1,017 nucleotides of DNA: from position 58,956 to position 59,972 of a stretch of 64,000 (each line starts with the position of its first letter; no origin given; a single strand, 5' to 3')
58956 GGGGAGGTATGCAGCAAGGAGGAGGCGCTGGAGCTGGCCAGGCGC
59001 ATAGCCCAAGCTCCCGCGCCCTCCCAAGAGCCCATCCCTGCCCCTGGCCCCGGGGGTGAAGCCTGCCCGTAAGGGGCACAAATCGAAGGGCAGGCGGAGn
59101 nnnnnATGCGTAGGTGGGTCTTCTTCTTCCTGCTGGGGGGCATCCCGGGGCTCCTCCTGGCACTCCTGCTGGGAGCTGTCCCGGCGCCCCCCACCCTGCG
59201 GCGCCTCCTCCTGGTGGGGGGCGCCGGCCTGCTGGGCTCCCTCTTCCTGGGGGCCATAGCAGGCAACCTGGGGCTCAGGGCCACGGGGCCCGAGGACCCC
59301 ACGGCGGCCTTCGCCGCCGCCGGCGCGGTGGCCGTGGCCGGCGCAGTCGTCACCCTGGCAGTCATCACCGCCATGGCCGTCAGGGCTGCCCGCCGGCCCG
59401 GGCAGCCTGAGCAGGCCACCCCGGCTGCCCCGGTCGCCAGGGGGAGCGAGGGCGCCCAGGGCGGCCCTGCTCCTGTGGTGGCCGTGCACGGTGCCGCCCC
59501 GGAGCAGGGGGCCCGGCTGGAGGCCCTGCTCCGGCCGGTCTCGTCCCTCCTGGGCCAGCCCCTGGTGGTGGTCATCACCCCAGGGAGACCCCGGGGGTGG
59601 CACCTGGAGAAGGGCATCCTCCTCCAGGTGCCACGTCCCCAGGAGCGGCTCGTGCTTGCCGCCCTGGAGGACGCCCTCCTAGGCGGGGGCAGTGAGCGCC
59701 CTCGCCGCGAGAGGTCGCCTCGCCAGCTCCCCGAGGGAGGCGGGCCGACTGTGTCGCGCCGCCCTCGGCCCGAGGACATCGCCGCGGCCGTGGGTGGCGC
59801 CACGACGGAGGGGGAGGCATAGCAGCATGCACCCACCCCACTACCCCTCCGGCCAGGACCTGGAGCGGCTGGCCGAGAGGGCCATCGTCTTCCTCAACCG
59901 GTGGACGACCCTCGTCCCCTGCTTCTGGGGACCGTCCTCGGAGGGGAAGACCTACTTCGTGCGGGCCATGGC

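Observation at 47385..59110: Duplicated membrane-protein genes 11.6 kb apart, and a conserved ~35-bp leader reused upstream of four genes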

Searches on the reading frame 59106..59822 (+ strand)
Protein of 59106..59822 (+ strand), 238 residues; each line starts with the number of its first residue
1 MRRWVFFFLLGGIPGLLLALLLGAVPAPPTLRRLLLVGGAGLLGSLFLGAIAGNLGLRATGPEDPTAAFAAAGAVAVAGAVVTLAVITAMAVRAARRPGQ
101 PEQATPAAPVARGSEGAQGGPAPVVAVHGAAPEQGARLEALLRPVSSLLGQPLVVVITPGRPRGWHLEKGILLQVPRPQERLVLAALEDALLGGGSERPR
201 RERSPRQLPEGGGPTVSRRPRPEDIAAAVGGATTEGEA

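Call 10: search_protein_families(library=pfam, proteins=[window:59106-59822:+], max_evalue=0.01)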
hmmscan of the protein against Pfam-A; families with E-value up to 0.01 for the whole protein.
window:59106-59822:+ (238 aa): 0 families

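Call 19: find_homologous_proteins(query=window:59106-59822:+)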
Query window:59106-59822:+ (238 aa): 9 proteins with E <= 0.001 among 8000 candidates.
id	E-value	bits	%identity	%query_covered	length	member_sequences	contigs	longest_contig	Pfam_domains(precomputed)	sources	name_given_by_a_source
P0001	3.9e-139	480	100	100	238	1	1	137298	-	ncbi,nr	ncbi:hypothetical protein HRbin24_00062 [bacterium HR24]|nr:hypothetical protein HRbin24_00062 [bact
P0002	3.8e-119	415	87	100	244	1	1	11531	-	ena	-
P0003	1.3e-117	409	86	100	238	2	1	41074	-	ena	-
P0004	2.9e-107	376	81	100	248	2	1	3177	-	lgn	-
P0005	4.7e-102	359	77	100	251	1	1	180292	-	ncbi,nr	ncbi:MAG: hypothetical protein RMK67_02295 [Chloroflexota bacterium]|nr:hypothetical protein [Chloro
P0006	1.9e-97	344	74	100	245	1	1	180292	-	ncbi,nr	ncbi:MAG: hypothetical protein RMK67_02365 [Chloroflexota bacterium]|nr:hypothetical protein [Chloro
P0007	1.2e-96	341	72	100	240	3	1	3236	-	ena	-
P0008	1.5e-83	298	74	89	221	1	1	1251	-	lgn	-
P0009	1.4e-49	187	51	96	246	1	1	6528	-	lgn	-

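Call 21: find_encoding_contigs(protein=P0005, flank=10000, max_places=3)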
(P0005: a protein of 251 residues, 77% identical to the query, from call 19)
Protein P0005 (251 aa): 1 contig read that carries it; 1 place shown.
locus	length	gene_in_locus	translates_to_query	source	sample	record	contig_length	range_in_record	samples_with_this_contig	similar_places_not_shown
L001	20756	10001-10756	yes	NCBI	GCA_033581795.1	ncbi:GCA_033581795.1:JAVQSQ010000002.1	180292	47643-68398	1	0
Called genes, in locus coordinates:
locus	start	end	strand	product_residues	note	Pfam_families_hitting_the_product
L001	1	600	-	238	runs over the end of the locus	PF26593:TraC-like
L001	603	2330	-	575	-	-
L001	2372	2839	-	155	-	PF12666:PrgI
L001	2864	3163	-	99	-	PF18895:T4SS_pilin (weak)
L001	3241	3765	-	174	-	-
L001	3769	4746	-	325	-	PF01464:SLT, PF13406:SLT_2, PF01551:Peptidase_M23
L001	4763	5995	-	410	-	PF19590:TrbL_3 (weak), PF19597:TrbL_4 (weak)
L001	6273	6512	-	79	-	-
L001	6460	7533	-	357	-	PF17989:ALP_N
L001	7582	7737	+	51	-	-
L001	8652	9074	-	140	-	PF02643:DUF192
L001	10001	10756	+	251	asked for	-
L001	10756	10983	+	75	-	-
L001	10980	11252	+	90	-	PF24732:ParE_like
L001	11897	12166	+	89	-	-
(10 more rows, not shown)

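Call 22: find_encoding_contigs(protein=P0006, flank=10000, max_places=3)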
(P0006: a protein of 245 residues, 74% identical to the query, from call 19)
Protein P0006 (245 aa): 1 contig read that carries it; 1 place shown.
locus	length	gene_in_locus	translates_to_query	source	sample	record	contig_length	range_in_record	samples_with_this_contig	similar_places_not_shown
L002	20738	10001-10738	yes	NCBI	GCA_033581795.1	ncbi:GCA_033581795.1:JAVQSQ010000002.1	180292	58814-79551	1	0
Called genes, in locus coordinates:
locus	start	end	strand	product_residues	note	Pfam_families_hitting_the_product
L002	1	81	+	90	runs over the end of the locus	PF24732:ParE_like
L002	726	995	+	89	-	-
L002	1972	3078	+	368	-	PF10473:CENP-F_leu_zip (weak)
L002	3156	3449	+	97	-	PF01909:NTP_transf_2, PF18765:Polbeta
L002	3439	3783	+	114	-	PF01934:HepT-like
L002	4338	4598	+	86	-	-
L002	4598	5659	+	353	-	PF01807:Zn_ribbon_DnaG, PF13662:Toprim_4 (faint), PF08275:DNAG_N (weak), PF13155:Toprim_2, PF13362:Toprim_3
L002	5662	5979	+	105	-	-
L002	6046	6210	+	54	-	-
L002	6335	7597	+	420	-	PF20030:bpMoxR, PF07726:AAA_3 (weak), PF07728:AAA_5, PF17868:AAA_lid_8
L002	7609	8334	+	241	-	-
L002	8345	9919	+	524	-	PF13519:VWA_2 (faint)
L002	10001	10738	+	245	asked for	-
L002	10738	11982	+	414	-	PF00004:AAA (weak), PF07728:AAA_5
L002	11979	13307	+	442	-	PF09967:DUF2201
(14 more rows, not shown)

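Call 23: find_encoding_contigs(protein=P0003, flank=10000, max_places=3)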
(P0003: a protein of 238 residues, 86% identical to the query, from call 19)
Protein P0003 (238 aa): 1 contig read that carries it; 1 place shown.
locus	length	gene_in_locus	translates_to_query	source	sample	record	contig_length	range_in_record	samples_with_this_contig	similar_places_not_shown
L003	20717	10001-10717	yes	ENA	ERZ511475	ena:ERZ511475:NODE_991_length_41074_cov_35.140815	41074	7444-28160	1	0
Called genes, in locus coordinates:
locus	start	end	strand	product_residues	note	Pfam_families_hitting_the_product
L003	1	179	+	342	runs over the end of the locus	-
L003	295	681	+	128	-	-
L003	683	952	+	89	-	-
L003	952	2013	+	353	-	PF01807:Zn_ribbon_DnaG, PF08275:DNAG_N (weak), PF13155:Toprim_2, PF13362:Toprim_3, PF13662:Toprim_4 (weak)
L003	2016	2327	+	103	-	-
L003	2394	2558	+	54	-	-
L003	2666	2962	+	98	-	-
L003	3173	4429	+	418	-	PF20030:bpMoxR, PF07726:AAA_3 (weak), PF07728:AAA_5, PF17868:AAA_lid_8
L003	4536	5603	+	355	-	PF00170:bZIP_1 (faint), PF06005:ZapB (faint), PF13851:GAS (faint), PF16454:PI3K_P85_iSH2 (faint), PF11559:ADIP (weak), PF07889:DUF1664 (faint), PF24161:CCDC39 (weak), PF05064:Nsp1_C (faint), +1 more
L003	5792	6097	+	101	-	-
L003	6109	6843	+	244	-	-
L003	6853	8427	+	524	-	PF13519:VWA_2 (faint)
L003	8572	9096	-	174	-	-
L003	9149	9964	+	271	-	PF01966:HD, PF13735:tRNA_NucTran2_2 (weak)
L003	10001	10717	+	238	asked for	-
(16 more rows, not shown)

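Call 24: find_encoding_contigs(protein=P0002, flank=10000, max_places=3)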
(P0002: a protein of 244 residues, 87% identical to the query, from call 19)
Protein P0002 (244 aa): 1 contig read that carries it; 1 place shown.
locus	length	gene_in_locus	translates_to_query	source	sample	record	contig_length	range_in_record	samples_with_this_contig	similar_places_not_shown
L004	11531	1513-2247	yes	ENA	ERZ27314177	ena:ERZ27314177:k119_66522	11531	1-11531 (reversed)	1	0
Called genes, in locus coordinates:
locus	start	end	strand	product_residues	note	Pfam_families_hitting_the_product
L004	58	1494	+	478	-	PF01743:PolyA_pol, PF12627:PolyA_pol_RNAbd, PF01966:HD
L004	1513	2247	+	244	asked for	-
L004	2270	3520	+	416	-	PF00004:AAA (weak), PF07728:AAA_5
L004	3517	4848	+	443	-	PF09967:DUF2201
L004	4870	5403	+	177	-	-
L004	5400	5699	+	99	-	-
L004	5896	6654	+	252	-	-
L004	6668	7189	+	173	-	-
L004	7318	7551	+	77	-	-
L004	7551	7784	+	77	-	-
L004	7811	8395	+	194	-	PF02517:Rce1-like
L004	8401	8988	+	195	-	-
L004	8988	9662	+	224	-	-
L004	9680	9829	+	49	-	-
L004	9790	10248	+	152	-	-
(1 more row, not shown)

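Call 32: find_encoding_contigs(protein=P0009, flank=10000, max_places=3)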
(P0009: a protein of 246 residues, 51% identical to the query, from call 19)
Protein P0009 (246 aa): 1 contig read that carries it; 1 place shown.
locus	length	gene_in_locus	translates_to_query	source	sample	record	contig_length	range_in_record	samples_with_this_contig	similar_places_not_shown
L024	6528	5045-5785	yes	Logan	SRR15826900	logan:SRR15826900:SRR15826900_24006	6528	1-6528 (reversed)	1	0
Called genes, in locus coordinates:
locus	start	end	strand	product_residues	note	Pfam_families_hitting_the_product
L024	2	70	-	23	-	?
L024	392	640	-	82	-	-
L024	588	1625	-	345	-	PF17989:ALP_N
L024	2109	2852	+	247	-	-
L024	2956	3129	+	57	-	PF13542:HTH_Tnp_ISL3 (faint), PF13560:HTH_31, PF00356:LacI (weak)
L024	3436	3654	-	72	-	-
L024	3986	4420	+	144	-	-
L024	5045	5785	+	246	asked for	-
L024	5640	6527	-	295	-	?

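Call 33: find_encoding_contigs(protein=P0007, flank=10000, max_places=3)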
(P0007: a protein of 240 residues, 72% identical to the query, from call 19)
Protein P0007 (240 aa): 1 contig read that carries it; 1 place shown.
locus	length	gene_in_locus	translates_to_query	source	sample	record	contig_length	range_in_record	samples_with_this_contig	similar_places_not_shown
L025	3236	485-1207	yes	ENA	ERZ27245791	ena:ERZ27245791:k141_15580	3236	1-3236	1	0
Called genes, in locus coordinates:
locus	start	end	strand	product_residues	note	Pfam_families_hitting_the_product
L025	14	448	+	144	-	PF13735:tRNA_NucTran2_2 (weak)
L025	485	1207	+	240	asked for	-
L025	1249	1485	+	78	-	-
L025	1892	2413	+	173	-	-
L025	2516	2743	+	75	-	-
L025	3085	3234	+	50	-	?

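Call 34: find_encoding_contigs(protein=P0004, flank=10000, max_places=3)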
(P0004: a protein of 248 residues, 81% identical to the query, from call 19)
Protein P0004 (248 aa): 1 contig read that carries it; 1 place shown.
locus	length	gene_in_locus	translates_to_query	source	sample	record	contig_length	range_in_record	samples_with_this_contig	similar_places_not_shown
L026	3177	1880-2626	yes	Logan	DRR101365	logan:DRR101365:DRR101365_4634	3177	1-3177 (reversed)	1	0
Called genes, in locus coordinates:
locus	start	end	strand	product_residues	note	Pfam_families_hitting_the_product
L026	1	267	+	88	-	?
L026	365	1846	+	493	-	PF01743:PolyA_pol, PF12627:PolyA_pol_RNAbd, PF01966:HD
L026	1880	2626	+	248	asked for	-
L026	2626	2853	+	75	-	-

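Call 77: predict_structure(alignment_id=A9)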
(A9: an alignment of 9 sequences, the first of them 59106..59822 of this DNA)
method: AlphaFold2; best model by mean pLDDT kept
length: 238 residues; sequences in the alignment: 9
mean_pLDDT: 64.2   pTM: 0.35
mean pLDDT of the five models: 64.2, 59.8, 57.6, 56.1, 56.1
residues with pLDDT >= 90: 12; 70-90: 92; 50-70: 73; < 50: 61
segments of 3 or more residues with pLDDT < 50: 97-121, 195-217, 231-238
pLDDT, mean of each block of 10 residues (from residue 1): 50 57 57 67 72 73 70 71 71 53 33 30 77 86 84 89 86 89 87 54 38 43 58 41
secondary structure, 60 per line:
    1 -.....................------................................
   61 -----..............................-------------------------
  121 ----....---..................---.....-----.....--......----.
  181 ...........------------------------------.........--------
elements in order: H2-22 H29-60 H66-95 E125-128 H132-149 E153-157 E163-167 E170-175 H180-191 H222-230

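Call 88: search_protein_families(library=padloc, proteins=[window:59106-59822:+], max_evalue=0.001)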
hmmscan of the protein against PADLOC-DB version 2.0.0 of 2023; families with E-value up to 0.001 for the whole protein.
window:59106-59822:+ (238 aa): 0 families
